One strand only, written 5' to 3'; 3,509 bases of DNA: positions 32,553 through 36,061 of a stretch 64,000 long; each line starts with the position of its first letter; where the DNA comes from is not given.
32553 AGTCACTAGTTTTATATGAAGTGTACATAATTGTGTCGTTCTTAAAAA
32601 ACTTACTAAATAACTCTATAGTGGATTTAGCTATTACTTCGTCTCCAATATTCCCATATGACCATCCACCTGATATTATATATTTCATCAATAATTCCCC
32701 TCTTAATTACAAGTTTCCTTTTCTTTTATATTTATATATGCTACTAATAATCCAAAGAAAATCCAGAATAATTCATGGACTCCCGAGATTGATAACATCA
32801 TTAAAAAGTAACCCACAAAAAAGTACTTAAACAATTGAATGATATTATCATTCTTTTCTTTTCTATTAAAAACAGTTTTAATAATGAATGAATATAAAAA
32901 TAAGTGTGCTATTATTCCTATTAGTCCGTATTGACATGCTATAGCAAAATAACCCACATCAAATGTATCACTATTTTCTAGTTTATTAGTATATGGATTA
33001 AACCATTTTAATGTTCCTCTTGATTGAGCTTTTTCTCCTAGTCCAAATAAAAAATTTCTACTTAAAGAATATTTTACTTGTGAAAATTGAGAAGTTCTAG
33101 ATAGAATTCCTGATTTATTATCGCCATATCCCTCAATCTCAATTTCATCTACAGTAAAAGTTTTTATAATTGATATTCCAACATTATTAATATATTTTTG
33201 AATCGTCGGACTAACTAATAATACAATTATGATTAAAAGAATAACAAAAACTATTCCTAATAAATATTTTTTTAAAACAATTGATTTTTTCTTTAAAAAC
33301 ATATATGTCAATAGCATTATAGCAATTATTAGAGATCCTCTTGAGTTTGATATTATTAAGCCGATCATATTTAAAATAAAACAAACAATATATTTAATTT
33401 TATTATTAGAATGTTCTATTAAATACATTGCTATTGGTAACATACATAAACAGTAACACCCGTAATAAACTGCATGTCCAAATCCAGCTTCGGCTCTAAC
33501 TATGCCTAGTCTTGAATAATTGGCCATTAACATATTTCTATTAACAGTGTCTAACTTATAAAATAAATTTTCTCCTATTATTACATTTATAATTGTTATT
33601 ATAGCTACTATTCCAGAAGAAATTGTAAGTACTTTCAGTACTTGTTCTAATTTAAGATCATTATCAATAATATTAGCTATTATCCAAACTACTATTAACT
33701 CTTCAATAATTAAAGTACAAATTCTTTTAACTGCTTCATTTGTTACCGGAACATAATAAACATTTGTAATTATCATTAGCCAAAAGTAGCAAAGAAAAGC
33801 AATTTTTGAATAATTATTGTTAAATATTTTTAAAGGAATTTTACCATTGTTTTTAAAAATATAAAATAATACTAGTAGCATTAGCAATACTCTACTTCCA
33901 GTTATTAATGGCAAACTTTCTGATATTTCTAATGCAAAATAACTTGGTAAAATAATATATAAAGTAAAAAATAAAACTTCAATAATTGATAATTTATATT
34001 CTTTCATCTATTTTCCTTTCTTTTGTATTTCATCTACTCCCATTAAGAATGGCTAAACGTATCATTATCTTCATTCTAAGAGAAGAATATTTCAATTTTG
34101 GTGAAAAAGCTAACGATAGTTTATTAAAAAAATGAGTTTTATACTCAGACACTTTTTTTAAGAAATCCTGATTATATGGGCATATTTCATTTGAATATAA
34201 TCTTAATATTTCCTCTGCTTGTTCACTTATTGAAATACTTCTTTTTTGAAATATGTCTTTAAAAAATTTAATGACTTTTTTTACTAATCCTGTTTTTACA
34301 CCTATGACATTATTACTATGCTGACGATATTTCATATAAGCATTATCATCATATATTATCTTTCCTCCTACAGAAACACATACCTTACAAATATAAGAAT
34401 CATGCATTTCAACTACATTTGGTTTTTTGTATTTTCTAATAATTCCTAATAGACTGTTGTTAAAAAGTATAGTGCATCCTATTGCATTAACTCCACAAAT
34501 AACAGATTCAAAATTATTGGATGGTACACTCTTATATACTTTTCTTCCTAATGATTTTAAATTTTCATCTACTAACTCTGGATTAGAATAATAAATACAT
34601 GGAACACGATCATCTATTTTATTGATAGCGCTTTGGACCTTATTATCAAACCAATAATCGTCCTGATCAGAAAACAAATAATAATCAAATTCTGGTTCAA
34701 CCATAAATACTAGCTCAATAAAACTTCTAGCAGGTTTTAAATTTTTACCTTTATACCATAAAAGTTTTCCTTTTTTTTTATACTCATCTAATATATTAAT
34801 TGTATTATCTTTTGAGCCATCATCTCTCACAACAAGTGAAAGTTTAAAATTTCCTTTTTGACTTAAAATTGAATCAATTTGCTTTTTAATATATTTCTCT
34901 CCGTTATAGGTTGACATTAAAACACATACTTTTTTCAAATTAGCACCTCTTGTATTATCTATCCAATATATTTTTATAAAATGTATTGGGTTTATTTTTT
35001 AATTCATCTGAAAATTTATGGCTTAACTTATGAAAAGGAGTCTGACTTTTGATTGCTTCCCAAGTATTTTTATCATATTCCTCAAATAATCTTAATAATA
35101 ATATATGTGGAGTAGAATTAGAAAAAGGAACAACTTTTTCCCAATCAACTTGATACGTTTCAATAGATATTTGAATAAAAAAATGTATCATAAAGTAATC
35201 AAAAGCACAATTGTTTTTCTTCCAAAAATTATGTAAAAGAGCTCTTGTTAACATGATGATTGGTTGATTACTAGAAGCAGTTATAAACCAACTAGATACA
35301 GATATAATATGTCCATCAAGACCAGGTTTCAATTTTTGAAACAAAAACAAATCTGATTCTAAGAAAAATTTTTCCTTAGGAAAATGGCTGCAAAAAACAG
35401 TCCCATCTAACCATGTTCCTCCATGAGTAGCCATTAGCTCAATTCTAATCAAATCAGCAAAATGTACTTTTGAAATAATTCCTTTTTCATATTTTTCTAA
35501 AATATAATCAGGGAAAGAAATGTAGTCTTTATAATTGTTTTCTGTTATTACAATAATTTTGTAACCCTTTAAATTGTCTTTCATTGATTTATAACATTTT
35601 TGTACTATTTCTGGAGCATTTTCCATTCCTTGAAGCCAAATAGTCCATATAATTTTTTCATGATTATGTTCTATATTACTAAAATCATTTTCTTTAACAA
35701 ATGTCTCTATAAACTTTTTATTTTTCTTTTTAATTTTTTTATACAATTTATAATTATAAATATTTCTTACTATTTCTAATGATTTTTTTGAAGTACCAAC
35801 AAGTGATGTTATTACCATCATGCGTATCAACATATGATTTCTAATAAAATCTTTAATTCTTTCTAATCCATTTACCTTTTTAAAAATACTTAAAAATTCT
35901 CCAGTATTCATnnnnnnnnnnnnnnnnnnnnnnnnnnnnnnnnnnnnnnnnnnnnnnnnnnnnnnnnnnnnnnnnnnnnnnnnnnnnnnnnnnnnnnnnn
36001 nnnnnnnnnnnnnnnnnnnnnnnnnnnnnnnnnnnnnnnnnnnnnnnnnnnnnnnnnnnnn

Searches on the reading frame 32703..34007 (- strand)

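Call 44: search_protein_families(library=pfam, proteins=[window:32703-34007:-], max_evalue=0.0001)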
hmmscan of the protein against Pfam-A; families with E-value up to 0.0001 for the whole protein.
window:32703-34007:- (434 aa): 1 family
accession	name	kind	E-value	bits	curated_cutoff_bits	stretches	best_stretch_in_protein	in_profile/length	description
PF04932.20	Wzy_C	-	1.3e-10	41.7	31.7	1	209-368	2-148/149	O-Antigen ligase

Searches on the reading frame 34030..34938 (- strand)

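Call 44: search_protein_families(library=pfam, proteins=[window:34030-34938:-], max_evalue=0.0001)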
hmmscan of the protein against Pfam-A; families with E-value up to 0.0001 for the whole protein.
window:34030-34938:- (302 aa): 1 family
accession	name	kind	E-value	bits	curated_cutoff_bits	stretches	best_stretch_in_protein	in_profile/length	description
PF00535.33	Glycos_transf_2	-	4.5e-15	56.4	23.3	1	5-120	1-120/168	Glycosyl transferase family 2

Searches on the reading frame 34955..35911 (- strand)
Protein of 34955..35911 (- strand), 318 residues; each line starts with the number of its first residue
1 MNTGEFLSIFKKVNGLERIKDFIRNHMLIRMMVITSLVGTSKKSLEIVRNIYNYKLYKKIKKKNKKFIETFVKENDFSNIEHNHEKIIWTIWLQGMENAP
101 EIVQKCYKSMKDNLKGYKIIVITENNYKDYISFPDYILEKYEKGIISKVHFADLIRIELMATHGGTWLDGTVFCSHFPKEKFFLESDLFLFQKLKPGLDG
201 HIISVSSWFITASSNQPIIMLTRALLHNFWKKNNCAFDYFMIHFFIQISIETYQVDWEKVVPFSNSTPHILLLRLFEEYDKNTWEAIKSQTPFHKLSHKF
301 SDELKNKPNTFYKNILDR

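Call 44: search_protein_families(library=pfam, proteins=[window:34955-35911:-], max_evalue=0.0001)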
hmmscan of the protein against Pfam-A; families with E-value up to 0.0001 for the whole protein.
window:34955-35911:- (318 aa): 1 family
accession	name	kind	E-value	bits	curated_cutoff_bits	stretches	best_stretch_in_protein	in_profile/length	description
PF05704.18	Caps_synth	-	8.2e-81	271.9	24.5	1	43-315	8-278/278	Capsular polysaccharide synthesis protein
